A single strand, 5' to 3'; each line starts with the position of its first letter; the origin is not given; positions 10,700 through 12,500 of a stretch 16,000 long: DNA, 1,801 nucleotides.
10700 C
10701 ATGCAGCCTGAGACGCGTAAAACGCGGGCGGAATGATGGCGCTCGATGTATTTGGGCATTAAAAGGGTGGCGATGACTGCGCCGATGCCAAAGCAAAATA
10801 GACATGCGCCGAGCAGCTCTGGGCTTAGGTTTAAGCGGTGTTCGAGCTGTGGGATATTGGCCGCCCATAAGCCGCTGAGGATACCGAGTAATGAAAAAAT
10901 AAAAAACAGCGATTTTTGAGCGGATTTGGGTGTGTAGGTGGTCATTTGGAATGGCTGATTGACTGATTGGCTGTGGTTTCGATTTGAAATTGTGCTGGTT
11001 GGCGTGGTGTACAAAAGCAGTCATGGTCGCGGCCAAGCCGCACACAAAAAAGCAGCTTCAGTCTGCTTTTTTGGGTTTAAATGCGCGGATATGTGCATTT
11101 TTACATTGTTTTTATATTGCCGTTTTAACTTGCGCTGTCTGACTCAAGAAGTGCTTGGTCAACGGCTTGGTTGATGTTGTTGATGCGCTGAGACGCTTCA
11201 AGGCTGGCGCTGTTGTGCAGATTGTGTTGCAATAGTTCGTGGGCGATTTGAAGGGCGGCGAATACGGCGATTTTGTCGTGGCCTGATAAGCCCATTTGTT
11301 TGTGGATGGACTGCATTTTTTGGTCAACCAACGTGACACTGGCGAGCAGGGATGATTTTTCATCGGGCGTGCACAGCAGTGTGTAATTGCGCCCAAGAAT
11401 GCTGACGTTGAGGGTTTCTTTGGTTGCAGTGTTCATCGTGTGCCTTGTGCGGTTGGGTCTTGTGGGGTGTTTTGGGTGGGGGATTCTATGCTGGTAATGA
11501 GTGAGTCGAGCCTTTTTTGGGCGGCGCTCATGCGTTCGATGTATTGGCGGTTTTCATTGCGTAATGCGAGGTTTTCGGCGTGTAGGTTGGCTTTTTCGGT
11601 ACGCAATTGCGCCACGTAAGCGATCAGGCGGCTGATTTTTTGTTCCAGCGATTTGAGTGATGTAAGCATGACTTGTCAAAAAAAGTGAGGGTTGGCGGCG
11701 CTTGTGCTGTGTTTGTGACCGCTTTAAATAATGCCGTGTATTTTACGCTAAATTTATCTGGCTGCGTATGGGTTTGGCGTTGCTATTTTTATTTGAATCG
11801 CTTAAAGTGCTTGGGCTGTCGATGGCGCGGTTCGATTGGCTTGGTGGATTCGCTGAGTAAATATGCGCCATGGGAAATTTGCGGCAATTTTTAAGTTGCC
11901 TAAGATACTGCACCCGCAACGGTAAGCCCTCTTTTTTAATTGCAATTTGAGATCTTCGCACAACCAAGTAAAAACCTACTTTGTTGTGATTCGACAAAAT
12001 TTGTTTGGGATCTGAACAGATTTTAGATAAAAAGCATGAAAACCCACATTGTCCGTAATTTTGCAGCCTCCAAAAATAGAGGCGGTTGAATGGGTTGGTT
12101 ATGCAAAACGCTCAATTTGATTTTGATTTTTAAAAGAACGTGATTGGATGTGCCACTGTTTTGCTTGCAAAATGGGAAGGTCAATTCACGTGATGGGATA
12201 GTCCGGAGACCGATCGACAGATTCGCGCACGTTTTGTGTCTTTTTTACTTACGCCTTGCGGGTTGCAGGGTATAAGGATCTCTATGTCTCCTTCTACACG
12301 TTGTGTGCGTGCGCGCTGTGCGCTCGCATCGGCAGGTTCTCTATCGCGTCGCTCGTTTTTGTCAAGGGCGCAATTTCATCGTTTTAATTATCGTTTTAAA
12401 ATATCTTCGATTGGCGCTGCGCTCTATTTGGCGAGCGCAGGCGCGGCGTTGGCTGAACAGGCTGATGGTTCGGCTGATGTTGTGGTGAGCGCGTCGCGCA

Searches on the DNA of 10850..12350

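Call 53: search_rna_families(source=window, start=10850, end=12350, threshold=evalue, max_evalue=1)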
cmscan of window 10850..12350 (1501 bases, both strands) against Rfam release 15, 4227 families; matches with E-value up to 1: 2.
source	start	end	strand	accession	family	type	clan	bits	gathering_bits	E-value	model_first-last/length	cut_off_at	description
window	12036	12232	+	RF00174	Cobalamin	Cis-reg; riboswitch;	CL00101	24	31.5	0.0011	1-189/189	no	Cobalamin riboswitch aptamer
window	11676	11756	-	RF02074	STnc240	Gene; sRNA;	-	24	55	0.93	1-77/77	no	Enterobacterial sRNA STnc240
